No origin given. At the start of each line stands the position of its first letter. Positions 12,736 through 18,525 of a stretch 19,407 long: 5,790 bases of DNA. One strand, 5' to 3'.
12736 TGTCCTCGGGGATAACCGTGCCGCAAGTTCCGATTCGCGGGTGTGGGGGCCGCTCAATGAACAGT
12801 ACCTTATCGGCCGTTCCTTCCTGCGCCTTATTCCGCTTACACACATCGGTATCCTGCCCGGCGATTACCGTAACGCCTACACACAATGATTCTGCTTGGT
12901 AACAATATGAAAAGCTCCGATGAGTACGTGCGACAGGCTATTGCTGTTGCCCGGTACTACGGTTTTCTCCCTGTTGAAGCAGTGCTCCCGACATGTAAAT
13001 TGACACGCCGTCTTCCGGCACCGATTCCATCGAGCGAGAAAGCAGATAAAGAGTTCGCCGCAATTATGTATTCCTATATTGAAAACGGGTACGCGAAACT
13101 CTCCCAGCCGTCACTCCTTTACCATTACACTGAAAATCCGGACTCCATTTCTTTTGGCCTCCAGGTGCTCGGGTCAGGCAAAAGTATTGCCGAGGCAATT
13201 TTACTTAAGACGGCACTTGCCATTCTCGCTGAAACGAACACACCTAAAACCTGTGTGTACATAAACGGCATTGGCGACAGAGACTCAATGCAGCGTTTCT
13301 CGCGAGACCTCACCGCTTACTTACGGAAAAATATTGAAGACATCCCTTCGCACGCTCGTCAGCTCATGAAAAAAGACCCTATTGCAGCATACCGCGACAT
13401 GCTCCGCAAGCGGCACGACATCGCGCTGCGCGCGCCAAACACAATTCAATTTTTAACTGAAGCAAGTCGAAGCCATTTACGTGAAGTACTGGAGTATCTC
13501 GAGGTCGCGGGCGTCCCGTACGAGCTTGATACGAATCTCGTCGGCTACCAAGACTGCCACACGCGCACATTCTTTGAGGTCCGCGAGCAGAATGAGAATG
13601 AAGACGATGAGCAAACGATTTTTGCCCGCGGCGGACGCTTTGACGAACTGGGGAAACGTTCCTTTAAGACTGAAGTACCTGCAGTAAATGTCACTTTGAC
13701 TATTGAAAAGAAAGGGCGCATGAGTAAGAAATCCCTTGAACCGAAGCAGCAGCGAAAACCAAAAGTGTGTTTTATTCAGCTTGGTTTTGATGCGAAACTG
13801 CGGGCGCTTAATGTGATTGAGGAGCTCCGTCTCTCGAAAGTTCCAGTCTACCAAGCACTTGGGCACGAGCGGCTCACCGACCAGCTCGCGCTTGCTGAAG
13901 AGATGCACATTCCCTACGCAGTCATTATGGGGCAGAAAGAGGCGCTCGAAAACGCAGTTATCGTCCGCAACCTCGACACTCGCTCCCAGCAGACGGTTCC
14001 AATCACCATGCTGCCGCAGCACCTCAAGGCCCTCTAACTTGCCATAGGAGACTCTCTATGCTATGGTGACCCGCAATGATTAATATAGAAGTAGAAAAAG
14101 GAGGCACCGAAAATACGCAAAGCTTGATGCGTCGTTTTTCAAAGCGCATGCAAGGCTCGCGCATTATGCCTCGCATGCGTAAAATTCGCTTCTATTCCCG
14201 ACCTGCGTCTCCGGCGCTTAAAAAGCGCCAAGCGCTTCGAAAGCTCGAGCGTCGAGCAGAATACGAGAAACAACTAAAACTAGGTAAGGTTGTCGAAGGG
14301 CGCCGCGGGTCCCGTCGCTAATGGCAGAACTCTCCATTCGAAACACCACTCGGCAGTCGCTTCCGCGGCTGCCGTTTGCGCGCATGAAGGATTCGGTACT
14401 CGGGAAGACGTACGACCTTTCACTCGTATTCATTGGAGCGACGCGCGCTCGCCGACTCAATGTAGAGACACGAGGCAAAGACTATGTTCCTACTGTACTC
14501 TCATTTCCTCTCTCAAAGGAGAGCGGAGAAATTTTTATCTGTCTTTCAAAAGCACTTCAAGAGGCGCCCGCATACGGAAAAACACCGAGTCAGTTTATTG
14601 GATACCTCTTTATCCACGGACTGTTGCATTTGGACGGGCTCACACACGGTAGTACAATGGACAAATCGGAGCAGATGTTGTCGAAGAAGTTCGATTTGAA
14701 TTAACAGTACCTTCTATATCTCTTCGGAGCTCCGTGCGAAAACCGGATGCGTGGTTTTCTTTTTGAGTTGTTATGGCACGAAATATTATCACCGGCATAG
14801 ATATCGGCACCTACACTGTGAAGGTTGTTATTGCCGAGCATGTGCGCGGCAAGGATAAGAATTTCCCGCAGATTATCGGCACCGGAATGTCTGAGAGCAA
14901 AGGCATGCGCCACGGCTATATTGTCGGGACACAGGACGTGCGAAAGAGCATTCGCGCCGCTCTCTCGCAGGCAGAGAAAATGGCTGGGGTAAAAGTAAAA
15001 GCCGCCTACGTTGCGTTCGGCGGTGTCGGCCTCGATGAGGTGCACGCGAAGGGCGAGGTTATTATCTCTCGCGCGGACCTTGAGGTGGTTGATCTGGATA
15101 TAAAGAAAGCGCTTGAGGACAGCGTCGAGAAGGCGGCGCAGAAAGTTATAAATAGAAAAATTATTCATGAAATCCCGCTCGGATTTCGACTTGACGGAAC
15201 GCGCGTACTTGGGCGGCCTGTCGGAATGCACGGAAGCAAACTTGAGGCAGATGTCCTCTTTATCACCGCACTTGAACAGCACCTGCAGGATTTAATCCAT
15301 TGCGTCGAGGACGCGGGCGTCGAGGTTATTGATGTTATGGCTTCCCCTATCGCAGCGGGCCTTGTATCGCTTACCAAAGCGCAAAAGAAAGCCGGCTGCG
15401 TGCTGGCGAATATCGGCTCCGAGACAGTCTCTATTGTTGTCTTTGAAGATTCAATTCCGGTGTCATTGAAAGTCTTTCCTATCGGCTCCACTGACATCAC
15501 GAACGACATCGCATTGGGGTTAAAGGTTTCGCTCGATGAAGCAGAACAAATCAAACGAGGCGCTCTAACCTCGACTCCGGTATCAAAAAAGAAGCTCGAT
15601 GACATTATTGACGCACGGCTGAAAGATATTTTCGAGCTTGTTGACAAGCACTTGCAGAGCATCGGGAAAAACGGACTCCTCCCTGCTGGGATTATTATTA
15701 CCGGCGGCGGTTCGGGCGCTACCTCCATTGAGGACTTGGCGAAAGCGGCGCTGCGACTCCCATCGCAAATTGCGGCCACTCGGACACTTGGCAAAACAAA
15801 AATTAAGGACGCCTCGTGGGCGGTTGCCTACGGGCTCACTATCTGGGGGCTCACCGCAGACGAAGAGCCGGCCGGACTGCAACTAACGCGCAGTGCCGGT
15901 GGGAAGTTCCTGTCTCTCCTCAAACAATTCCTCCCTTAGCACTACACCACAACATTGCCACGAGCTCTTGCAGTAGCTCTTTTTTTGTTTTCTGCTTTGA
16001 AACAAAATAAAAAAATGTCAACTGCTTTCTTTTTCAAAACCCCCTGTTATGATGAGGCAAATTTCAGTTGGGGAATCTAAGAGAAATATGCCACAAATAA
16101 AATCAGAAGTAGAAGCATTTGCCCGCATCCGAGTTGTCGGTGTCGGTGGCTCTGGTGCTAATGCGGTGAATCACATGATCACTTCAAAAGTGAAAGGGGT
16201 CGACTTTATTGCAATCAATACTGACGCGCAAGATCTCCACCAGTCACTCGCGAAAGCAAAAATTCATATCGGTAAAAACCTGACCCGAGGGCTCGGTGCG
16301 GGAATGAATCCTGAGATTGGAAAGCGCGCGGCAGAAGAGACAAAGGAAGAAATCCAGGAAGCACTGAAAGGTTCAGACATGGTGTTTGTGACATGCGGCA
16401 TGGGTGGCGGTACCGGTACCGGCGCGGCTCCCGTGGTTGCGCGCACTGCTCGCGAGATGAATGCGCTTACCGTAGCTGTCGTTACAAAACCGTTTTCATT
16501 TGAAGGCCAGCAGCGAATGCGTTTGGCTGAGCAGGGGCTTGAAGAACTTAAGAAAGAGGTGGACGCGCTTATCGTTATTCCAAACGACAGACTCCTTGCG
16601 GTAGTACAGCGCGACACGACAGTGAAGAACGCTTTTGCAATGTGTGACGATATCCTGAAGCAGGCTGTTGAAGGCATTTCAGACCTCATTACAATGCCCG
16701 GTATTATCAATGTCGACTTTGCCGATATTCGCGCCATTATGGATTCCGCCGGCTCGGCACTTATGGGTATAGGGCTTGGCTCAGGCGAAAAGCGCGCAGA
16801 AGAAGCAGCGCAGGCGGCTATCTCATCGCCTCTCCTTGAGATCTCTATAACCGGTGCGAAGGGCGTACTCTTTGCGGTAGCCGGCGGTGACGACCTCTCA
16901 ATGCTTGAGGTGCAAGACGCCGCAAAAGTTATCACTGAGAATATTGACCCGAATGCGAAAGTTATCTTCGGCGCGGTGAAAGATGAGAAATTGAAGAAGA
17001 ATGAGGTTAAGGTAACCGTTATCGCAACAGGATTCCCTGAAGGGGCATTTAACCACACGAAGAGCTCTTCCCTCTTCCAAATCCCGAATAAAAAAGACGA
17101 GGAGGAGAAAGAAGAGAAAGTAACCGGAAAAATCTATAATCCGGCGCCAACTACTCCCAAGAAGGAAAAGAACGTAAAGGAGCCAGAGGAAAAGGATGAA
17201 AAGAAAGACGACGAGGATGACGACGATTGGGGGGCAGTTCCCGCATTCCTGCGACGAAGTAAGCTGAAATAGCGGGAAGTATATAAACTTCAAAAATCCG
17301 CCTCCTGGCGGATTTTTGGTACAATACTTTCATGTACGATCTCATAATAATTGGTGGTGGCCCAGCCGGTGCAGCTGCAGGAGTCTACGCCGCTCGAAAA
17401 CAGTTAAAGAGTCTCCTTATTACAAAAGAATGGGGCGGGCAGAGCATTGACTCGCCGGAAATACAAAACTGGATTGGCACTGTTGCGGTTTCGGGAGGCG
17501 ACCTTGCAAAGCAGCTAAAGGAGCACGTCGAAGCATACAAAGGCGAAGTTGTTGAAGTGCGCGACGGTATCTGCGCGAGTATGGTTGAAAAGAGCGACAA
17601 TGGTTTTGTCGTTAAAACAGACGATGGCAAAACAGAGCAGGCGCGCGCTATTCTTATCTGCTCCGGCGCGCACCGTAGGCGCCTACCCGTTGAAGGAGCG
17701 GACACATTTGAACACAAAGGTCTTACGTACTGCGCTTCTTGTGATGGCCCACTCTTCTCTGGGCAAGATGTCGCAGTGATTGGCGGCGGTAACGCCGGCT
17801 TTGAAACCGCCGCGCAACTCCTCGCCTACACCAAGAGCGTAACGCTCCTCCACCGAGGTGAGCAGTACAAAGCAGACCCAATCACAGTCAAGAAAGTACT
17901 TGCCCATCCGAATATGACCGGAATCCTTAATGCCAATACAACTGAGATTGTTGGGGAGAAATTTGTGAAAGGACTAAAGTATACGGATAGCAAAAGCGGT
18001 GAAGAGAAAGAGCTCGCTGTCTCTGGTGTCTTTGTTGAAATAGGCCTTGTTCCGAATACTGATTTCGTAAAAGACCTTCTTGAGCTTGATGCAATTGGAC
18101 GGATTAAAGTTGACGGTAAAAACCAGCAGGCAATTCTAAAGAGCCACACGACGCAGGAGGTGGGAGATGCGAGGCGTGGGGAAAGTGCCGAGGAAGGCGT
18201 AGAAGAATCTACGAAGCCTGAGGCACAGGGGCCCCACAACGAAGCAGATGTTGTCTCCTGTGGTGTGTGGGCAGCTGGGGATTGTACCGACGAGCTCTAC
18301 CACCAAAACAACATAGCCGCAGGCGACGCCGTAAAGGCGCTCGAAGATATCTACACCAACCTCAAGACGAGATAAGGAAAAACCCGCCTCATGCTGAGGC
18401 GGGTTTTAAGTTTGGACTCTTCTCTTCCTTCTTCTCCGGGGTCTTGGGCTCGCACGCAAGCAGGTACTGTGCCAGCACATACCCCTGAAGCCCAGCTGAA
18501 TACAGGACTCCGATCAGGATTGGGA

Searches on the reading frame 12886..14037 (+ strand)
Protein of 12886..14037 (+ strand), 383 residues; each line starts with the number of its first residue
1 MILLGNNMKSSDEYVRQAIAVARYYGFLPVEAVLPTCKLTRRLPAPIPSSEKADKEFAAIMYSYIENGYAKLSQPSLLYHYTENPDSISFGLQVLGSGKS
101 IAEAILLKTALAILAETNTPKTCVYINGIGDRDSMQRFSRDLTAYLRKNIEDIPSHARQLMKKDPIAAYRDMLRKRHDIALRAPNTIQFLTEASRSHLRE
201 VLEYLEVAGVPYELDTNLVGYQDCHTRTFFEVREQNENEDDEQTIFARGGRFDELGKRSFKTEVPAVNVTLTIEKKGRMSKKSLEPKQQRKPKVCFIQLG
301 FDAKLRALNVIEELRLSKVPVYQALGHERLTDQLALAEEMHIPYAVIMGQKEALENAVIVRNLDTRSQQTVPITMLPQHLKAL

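Call 18: search_protein_families(library=pfam, proteins=[window:12886-14037:+], max_evalue=0.001)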
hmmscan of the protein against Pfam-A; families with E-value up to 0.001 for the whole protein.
window:12886-14037:+ (383 aa): 2 families
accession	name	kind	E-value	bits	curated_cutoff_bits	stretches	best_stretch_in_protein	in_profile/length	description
PF03129.25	HGTP_anticodon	-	9.6e-11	42.1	21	1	294-382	2-93/94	Anticodon binding domain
PF13393.11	tRNA-synt_His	-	9.8e-06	25.4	25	1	143-274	174-306/308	Histidyl-tRNA synthetase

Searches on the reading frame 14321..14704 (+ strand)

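Call 90: search_protein_families(library=pfam, proteins=[window:14321-14704:+], max_evalue=0.01)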
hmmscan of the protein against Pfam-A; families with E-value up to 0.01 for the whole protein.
window:14321-14704:+ (127 aa): 1 family
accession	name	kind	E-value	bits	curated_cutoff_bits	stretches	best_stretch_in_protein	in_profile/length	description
PF02130.23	YbeY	-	8.4e-20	71.4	25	1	25-122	22-121/129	Endoribonuclease YbeY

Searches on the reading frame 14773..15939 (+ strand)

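Call 18: search_protein_families(library=pfam, proteins=[window:14773-15939:+], max_evalue=0.001)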
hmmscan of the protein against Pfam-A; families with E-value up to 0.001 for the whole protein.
window:14773-15939:+ (388 aa): 3 families
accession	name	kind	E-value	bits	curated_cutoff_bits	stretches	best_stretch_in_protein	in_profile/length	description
PF14450.12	FtsA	-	2e-23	83.6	31.8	2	210-354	1-127/127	Cell division protein FtsA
PF02491.25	SHS2_FTSA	-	3.3e-13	50.2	25.4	1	90-165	7-79/79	SHS2 domain inserted in FTSA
PF11104.14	PilM_2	-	3.3e-09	36.6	27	1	8-334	1-305/340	Type IV pilus assembly protein PilM;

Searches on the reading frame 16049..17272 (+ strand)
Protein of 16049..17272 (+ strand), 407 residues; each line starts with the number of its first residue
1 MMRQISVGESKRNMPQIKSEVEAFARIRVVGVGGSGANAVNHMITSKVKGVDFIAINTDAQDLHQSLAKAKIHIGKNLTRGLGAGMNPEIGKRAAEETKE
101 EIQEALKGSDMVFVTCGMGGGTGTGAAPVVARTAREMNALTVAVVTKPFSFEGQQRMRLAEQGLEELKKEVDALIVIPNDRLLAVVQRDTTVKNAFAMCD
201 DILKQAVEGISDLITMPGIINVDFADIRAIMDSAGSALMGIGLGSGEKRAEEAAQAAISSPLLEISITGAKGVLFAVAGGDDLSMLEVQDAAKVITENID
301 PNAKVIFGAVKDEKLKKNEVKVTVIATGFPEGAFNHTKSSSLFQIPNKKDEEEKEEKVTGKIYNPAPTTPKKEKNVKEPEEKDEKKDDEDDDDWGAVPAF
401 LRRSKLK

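Call 18: search_protein_families(library=pfam, proteins=[window:16049-17272:+], max_evalue=0.001)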
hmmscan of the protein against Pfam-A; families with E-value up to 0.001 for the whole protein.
window:16049-17272:+ (407 aa): 2 families
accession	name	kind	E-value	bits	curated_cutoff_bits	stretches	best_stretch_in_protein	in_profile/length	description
PF00091.31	Tubulin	-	1.2e-52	179.4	33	1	27-186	2-189/190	Tubulin/FtsZ family, GTPase domain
PF12327.13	FtsZ_C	-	1.2e-31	109.3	27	1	235-329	1-94/95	FtsZ family, C-terminal domain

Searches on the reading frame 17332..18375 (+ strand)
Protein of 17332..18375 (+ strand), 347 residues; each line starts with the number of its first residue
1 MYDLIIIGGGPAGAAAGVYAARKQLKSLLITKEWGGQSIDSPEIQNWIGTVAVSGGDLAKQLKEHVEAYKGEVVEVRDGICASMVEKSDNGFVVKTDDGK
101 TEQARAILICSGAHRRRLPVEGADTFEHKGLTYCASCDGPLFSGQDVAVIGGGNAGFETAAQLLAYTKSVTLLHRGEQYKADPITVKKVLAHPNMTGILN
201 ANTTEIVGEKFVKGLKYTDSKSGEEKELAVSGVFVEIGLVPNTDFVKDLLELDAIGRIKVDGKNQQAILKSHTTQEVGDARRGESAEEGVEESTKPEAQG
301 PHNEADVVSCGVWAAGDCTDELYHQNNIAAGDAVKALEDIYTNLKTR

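Call 18: search_protein_families(library=pfam, proteins=[window:17332-18375:+], max_evalue=0.001)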
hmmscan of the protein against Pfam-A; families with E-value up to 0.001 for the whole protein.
window:17332-18375:+ (347 aa): 12 families
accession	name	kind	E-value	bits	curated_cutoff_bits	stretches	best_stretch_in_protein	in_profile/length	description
PF07992.20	Pyr_redox_2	-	1.9e-34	119.9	26.1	1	2-265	1-264/291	Pyridine nucleotide-disulphide oxidoreductase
PF13738.12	Pyr_redox_3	-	1.2e-21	77.7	30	1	74-266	96-295/305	Pyridine nucleotide-disulphide oxidoreductase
PF03486.20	HI0933_like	-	6.5e-09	36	50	0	146-178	2-34/244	HI0933-like protein Rossmann domain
PF01134.28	GIDA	-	1.5e-08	34.6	22.1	0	3-34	1-32/391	Glucose inhibited division protein A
PF01266.30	DAO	-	3.9e-08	33.7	27.9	0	146-177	1-32/353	FAD dependent oxidoreductase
PF00070.33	Pyr_redox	-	5.5e-08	33.7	22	1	147-216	2-78/82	Pyridine nucleotide-disulphide oxidoreductase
PF12831.13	FAD_oxidored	-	5.2e-07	29.7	27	1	3-33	1-31/416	FAD dependent oxidoreductase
PF00890.30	FAD_binding_2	-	6.5e-06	26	20.4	1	3-34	1-32/414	FAD binding domain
PF13450.12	NAD_binding_8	-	1e-05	26.1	21.9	0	6-32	1-27/68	NAD(P)-binding Rossmann-like domain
PF05834.18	Lycopene_cycl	-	0.00023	20.8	23.4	0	146-177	1-34/380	Lycopene cyclase protein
PF01946.23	Thi4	-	0.00032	20.4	26.2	0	3-32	19-49/235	Thi4 family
PF01494.25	FAD_binding_3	-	0.00069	19.4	22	0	146-178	3-35/349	FAD binding domain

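Call 58: find_encoding_contigs(protein=window:17332-18375:+, flank=10000, max_places=4)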
Protein window:17332-18375:+ (347 aa): 1 contig read that carries it; 1 place shown.
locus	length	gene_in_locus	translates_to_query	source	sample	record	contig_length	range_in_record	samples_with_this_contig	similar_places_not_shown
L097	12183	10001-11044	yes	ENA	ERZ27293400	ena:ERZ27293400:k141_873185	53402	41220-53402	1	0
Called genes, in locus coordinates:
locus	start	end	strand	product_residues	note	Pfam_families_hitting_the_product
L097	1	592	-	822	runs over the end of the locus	PF00521:DNA_topoisoIV, PF03989:DNA_gyraseA_C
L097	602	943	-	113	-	-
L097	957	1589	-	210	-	PF13483:Lactamase_B_3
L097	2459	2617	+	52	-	-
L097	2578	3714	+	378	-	PF00575:S1, PF23459:S1_RRP5 (faint), PF21543:CvfB_2nd (faint), PF21710:Spt6_S1 (faint), PF00575:S1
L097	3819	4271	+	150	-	-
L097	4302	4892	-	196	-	PF01195:Pept_tRNA_hydro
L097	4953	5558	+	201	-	PF10502:Peptidase_S26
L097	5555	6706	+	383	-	PF03129:HGTP_anticodon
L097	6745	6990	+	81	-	-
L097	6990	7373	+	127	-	PF02130:YbeY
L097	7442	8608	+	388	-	PF11104:PilM_2, PF02491:SHS2_FTSA, PF14450:FtsA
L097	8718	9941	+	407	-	PF00091:Tubulin, PF12327:FtsZ_C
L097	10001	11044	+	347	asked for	PF00890:FAD_binding_2 (faint), PF01134:GIDA (faint), PF01266:DAO (faint), PF03486:HI0933_like (faint), PF07992:Pyr_redox_2, PF12831:FAD_oxidored (faint), PF13738:Pyr_redox_3, PF00070:Pyr_redox (weak), +1 more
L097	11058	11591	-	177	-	-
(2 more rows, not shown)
